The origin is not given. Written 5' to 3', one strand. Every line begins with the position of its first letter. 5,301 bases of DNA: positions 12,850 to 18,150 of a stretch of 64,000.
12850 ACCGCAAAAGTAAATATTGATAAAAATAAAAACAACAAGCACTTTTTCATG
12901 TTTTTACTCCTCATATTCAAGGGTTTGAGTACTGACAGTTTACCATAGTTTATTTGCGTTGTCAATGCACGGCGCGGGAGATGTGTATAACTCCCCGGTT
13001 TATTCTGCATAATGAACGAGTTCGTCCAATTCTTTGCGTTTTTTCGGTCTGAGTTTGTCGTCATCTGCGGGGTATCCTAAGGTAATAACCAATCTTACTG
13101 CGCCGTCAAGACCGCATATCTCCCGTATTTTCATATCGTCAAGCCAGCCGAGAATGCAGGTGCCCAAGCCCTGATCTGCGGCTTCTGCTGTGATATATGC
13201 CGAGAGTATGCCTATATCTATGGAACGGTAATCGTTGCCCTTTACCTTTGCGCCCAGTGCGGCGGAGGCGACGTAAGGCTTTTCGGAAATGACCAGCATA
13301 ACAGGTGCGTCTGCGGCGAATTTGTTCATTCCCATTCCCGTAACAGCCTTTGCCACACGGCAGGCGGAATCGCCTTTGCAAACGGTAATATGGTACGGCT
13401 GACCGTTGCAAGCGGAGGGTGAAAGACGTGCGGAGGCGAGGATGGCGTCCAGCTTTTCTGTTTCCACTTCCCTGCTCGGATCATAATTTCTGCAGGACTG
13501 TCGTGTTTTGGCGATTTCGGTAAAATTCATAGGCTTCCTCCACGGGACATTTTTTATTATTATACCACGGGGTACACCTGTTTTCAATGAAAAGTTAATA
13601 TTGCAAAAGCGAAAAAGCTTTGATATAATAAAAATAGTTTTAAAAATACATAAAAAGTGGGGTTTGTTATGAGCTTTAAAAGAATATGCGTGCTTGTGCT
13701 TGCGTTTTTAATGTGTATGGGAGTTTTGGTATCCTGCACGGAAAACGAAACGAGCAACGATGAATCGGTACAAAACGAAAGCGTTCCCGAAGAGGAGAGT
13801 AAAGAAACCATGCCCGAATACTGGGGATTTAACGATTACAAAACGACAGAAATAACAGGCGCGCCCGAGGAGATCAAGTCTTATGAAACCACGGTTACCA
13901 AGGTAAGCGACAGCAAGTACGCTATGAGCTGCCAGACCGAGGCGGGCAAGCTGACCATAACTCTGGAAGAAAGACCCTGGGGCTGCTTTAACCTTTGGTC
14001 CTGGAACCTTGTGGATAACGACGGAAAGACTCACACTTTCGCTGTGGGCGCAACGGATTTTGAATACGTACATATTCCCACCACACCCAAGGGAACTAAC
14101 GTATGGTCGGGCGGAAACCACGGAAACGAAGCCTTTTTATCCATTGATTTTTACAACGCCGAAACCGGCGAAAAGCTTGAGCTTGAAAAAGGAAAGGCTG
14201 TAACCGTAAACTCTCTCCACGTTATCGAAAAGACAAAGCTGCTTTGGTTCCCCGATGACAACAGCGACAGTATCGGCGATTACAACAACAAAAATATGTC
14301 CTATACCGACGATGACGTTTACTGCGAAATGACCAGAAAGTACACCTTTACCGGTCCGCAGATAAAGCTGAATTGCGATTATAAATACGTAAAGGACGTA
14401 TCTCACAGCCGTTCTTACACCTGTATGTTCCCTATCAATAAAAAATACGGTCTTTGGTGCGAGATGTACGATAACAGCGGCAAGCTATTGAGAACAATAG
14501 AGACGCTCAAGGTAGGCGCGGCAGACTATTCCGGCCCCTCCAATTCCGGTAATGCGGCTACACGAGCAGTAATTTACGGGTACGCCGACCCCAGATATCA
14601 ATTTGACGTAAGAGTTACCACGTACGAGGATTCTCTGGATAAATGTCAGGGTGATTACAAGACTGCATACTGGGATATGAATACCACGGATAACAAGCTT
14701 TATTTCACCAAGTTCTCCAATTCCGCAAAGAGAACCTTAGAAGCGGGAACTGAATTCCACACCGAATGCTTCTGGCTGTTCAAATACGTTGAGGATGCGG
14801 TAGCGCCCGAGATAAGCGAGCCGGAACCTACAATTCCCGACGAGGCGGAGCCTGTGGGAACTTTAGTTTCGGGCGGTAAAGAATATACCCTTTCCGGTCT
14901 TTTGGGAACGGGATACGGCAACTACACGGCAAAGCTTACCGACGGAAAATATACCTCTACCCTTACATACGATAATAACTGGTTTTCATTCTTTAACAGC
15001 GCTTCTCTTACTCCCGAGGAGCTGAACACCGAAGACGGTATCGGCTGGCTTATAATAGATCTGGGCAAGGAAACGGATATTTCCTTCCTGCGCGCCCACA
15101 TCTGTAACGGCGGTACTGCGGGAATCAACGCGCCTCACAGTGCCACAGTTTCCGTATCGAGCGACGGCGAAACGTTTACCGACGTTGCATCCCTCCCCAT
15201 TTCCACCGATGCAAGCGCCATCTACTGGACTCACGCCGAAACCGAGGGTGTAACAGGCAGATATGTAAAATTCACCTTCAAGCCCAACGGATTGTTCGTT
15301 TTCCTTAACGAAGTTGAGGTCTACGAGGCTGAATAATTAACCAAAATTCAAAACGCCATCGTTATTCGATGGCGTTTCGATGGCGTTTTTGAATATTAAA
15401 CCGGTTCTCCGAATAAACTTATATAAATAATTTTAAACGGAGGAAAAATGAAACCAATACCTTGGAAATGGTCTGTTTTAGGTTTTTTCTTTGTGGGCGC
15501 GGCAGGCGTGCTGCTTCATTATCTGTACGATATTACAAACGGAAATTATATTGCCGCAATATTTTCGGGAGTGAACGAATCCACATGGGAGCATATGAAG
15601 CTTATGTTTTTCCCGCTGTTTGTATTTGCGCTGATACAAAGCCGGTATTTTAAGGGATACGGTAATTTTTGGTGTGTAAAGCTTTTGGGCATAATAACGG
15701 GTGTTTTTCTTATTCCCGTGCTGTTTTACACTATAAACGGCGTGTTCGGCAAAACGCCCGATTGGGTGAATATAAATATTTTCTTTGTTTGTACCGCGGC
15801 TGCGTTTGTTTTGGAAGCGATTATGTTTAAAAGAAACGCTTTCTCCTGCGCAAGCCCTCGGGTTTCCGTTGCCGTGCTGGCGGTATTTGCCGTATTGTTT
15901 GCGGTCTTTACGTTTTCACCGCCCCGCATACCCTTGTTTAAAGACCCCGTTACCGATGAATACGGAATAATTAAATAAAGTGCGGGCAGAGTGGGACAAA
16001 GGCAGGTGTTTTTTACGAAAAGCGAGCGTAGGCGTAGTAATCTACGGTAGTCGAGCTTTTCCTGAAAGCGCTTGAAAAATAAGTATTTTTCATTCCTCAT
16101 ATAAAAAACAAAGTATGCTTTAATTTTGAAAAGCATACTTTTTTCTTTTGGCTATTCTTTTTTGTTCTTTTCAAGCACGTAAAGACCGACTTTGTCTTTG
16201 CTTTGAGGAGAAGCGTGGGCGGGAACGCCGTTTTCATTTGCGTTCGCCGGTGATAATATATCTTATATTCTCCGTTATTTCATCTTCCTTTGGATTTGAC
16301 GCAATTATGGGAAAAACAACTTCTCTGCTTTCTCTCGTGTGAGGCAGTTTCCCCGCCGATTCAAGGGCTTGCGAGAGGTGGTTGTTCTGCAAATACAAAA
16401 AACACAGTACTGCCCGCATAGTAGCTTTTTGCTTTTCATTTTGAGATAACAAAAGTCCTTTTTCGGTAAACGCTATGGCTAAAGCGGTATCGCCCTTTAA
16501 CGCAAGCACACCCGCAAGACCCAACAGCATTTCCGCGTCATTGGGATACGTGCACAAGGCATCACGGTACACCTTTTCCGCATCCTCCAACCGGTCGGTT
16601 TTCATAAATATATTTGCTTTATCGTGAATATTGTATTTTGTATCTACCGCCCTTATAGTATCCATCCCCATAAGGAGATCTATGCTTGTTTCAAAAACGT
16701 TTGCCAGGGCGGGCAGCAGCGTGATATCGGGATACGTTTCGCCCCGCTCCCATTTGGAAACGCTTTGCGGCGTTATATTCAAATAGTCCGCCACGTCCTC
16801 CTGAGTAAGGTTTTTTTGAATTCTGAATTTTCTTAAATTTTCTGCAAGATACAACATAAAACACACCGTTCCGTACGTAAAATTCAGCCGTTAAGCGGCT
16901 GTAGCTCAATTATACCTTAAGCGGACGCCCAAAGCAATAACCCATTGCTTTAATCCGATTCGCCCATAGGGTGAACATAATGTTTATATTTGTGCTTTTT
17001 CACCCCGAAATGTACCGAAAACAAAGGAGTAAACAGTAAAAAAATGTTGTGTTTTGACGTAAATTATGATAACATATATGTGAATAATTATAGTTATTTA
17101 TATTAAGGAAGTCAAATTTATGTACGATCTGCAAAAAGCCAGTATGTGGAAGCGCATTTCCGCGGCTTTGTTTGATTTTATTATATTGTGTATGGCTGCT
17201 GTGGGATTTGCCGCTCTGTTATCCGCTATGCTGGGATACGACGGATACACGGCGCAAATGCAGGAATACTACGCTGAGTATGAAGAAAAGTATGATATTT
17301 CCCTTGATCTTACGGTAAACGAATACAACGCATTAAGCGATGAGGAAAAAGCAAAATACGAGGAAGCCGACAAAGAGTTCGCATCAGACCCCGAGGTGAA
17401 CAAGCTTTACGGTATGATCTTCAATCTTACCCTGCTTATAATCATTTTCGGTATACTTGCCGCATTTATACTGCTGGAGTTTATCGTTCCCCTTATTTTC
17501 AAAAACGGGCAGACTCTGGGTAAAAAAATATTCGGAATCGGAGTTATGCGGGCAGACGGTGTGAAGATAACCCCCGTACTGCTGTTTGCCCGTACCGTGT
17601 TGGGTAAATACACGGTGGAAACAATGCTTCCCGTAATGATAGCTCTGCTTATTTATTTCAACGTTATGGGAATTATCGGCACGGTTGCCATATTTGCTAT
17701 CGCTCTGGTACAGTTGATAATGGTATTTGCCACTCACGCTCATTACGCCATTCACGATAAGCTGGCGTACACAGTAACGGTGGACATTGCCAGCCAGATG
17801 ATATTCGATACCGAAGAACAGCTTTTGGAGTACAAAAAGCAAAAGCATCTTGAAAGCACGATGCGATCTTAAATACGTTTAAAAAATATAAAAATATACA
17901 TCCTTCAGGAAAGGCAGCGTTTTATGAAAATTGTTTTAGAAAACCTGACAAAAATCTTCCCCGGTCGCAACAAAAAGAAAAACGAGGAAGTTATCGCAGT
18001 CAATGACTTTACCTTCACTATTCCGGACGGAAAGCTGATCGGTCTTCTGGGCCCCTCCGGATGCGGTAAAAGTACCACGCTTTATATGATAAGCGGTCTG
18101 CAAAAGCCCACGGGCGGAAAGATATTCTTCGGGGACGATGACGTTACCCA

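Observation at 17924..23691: A sugar-type (CUT1) ABC importer co-operonic with a secreted SNase: the substrate may not be a sugar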

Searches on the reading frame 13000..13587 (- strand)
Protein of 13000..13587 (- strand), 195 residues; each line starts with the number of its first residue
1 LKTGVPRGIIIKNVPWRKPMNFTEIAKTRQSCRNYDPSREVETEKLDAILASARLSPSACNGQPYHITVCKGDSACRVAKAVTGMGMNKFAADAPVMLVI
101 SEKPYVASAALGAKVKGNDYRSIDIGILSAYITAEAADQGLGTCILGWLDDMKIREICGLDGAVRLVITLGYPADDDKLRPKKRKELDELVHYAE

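Call 44: search_protein_families(library=pfam, proteins=[window:13000-13587:-], max_evalue=0.00001)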
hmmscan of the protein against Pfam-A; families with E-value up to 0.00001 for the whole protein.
window:13000-13587:- (195 aa): 2 families
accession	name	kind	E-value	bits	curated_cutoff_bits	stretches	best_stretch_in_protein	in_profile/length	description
PF00881.29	Nitroreductase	-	4.5e-23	82.7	23.5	2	27-81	2-56/167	Nitroreductase family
PF14512.11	TM1586_NiRdase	-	1.9e-10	41.2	27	0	119-195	78-153/215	Putative TM nitroreductase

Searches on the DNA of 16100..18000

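Call 39: search_rna_families(source=window, start=16100, end=18000, threshold=evalue, max_evalue=1)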
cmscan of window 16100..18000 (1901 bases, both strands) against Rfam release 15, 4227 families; matches with E-value up to 1: 0.
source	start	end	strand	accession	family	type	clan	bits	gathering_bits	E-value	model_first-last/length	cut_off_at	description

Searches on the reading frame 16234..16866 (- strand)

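Call 4: search_protein_families(library=pfam, proteins=[window:16234-16866:-], max_evalue=0.01)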
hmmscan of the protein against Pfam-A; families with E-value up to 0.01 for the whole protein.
window:16234-16866:- (210 aa): 14 families
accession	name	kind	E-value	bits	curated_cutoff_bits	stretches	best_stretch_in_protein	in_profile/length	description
PF01381.28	HTH_3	-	7.7e-17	61.5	23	1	11-65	1-55/55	Helix-turn-helix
PF13560.12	HTH_31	-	4.3e-09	37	27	1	7-64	2-60/64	Helix-turn-helix domain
PF12844.13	HTH_19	-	3.5e-07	30.5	30.2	1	9-66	2-59/64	Helix-turn-helix domain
PF14559.12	TPR_19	-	6.2e-07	30.1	25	1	91-144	5-58/68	Tetratricopeptide repeat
PF13432.12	TPR_16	-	1.4e-06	29.1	32.7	1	82-133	2-53/65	Tetratricopeptide repeat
PF13443.12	HTH_26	-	3.6e-06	27.6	22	1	10-63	1-55/63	Cro/C1-type HTH DNA-binding domain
PF13428.12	TPR_14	-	1.2e-05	25.9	23.5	1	83-118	7-42/44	Tetratricopeptide repeat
PF07719.23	TPR_2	-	0.00027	21.3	27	0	83-104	7-28/34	Tetratricopeptide repeat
PF13545.12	HTH_Crp_2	-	0.00039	20.8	27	1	3-38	6-41/70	Crp-like helix-turn-helix domain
PF00515.34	TPR_1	-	0.00039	20.5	27.8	0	83-110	7-34/34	Tetratricopeptide repeat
PF22860.2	DUF7017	-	0.0015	19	27.5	1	78-183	2-106/141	Domain of unknown function (DUF7017)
PF13181.12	TPR_8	-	0.0038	17.7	25.7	0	82-104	6-28/34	Tetratricopeptide repeat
PF13413.12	HTH_25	-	0.007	16.6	24.6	0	11-42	2-33/62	Helix-turn-helix domain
PF14549.12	P22_Cro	-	0.0089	16.2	30.2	0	22-45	12-33/60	DNA-binding transcriptional regulator Cro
